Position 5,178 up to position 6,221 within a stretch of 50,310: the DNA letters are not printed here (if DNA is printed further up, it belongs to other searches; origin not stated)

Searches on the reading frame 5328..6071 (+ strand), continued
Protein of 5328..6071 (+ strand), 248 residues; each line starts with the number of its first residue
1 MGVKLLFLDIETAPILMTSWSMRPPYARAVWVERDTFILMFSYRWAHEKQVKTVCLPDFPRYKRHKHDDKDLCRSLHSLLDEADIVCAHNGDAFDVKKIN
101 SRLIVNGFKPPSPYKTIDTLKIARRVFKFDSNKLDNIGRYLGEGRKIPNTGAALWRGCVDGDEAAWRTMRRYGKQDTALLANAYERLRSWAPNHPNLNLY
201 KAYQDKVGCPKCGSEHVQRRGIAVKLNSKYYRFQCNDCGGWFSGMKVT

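Call 52: get_annotated_region(hit=H105, flank=5000)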
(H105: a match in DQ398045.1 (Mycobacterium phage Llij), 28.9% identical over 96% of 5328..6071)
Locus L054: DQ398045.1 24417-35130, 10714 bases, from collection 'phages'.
description: Mycobacterium phage Llij, complete genome.
organism: Mycobacterium phage Llij (NCBI taxid 2681623)
taxonomy: Viruses; Duplodnaviria; Heunggongvirae; Uroviricota; Caudoviricetes; Gracegardnervirinae; Cheoctovirus; Mycobacterium virus Llij
host: Mycobacterium sp.; source: -; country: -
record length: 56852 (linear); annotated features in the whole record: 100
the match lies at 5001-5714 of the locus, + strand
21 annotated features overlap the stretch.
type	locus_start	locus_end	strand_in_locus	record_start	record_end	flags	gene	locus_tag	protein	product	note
CDS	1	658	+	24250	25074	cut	24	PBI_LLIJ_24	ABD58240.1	hypothetical protein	-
CDS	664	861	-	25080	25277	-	25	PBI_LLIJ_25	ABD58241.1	hypothetical protein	-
CDS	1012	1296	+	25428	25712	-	26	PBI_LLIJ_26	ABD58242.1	hypothetical protein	-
CDS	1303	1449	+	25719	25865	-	27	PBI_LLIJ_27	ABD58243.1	hypothetical protein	-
CDS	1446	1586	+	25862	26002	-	28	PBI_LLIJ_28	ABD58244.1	hypothetical protein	-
CDS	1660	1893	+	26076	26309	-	29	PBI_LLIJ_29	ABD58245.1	hypothetical protein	-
CDS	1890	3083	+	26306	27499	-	30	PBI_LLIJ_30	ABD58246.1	hypothetical protein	-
CDS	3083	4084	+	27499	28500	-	31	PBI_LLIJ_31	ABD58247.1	hypothetical protein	-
CDS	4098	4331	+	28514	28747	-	32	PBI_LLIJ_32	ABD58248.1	hypothetical protein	-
CDS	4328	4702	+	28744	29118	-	33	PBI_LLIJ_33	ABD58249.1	hypothetical protein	-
CDS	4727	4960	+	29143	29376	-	34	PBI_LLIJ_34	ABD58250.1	hypothetical protein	-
CDS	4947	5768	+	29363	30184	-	35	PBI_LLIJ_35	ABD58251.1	DnaQ-like DNA polymerase III subunit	-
CDS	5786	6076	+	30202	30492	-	36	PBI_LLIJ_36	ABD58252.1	hypothetical protein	-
CDS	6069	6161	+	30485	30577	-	37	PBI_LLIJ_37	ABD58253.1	hypothetical protein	-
CDS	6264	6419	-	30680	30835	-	38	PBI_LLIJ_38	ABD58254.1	hypothetical protein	-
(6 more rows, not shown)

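Call 53: get_annotated_region(hit=H71, flank=4000)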
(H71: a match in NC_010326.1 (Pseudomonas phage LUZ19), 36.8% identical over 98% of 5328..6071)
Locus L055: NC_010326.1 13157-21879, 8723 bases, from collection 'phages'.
description: Pseudomonas phage LUZ19, complete genome.
organism: Pseudomonas phage LUZ19 (NCBI taxid 484896)
taxonomy: Viruses; Duplodnaviria; Heunggongvirae; Uroviricota; Caudoviricetes; Autographiviridae; Krylovirinae; Phikmvvirus; Phikmvvirus LUZ19
host: Pseudomonas aeruginosa PAO1; source: hospital sewage sample; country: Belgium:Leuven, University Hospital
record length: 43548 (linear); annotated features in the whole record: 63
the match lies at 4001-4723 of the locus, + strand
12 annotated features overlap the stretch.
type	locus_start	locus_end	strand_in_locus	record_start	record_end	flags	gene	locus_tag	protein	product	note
CDS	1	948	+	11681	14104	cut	gp19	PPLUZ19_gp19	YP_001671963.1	DNA polymerase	-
CDS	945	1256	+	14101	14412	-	gp20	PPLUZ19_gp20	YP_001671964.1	hypothetical protein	-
regulatory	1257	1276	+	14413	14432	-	-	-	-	promoter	phage-specific promoter sequence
CDS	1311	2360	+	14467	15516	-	gp21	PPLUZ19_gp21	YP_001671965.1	hypothetical protein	-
CDS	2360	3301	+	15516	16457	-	gp22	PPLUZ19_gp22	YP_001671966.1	exonuclease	-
CDS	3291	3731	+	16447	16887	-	gp23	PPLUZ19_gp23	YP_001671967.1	endonuclease VII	-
CDS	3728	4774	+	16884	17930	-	gp24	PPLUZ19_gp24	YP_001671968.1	DNA polymerase exonuclease subunit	-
CDS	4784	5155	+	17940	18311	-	gp25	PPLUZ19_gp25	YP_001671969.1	hypothetical protein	-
CDS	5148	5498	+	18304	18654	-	gp25.1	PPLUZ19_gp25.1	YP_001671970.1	hypothetical protein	-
CDS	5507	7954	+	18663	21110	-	gp26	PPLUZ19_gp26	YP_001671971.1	RNA polymerase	-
CDS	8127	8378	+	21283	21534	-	gp27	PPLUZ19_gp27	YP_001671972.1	hypothetical protein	-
CDS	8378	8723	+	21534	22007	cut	gp28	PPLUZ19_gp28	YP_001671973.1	GNAT family N-acetyltransferase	-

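Call 82: search_protein_families(library=pfam, proteins=[L002:6741-7085:+, L014:7094-7378:+, L005:6827-7000:+, L009:7022-7300:+, L001:1953-2342:+, L001:2663-2902:+, L002:5222-5407:+, L001:2902-3105:+], max_evalue=0.01)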
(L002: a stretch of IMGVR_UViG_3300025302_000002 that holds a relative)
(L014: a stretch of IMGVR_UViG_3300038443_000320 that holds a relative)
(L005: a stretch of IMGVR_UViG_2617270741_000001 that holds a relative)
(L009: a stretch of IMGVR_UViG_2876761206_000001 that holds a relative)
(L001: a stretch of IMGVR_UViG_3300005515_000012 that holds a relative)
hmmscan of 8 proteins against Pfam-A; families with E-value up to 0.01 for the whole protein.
L002:6741-7085:+ (115 aa): 1 family
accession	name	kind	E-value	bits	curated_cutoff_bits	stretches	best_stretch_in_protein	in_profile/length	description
PF10263.15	SprT-like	-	2.5e-09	37.4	25.6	1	36-106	22-97/108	SprT-like family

L014:7094-7378:+ (95 aa): 1 family
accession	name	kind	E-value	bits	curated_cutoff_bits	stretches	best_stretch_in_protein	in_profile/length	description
PF19905.4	DUF6378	-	1.6e-27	96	27.1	1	6-89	2-81/81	Domain of unknown function (DUF6378)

L005:6827-7000:+ (58 aa): 0 families

L009:7022-7300:+ (93 aa): 1 family
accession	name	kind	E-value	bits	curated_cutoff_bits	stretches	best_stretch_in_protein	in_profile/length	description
PF14359.12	DUF4406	-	2.5e-18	66.7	22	1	1-91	1-90/91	Domain of unknown function (DUF4406)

L001:1953-2342:+ (130 aa): 0 families

L001:2663-2902:+ (80 aa): 0 families

L002:5222-5407:+ (62 aa): 0 families

L001:2902-3105:+ (68 aa): 0 families

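Call 88: search_protein_families(library=phrogs, proteins=[L001:2663-2902:+, L002:5222-5407:+, L001:2902-3105:+, L002:5614-5997:+, L017:3637-3993:+, L002:5407-5610:+, L001:1953-2342:+, L001:2330-2530:+], max_evalue=0.01)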
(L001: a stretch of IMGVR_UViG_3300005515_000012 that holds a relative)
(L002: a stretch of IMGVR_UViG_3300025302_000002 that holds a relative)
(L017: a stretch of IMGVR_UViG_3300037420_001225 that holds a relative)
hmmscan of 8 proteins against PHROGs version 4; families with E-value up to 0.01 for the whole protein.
L001:2663-2902:+ (80 aa): 1 family
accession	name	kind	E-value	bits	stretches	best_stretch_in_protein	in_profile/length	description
phrog_689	-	lysis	0.0031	18.7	1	4-66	5-77/91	holin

L002:5222-5407:+ (62 aa): 0 families

L001:2902-3105:+ (68 aa): 0 families

L002:5614-5997:+ (128 aa): 0 families

L017:3637-3993:+ (119 aa): 0 families

L002:5407-5610:+ (68 aa): 0 families

L001:1953-2342:+ (130 aa): 2 families
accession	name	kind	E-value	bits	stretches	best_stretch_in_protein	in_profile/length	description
phrog_3427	-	lysis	1.2e-06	29.5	1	13-127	18-139/141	holin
phrog_12264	-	unknown function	1.6e-05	26.1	1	3-89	7-93/142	-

L001:2330-2530:+ (67 aa): 1 family
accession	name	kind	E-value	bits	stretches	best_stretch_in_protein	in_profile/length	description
phrog_1119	-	moron, auxiliary metabolic gene and host takeover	0.0025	19.2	1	5-34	1-30/78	Cor superinfection exclusion protein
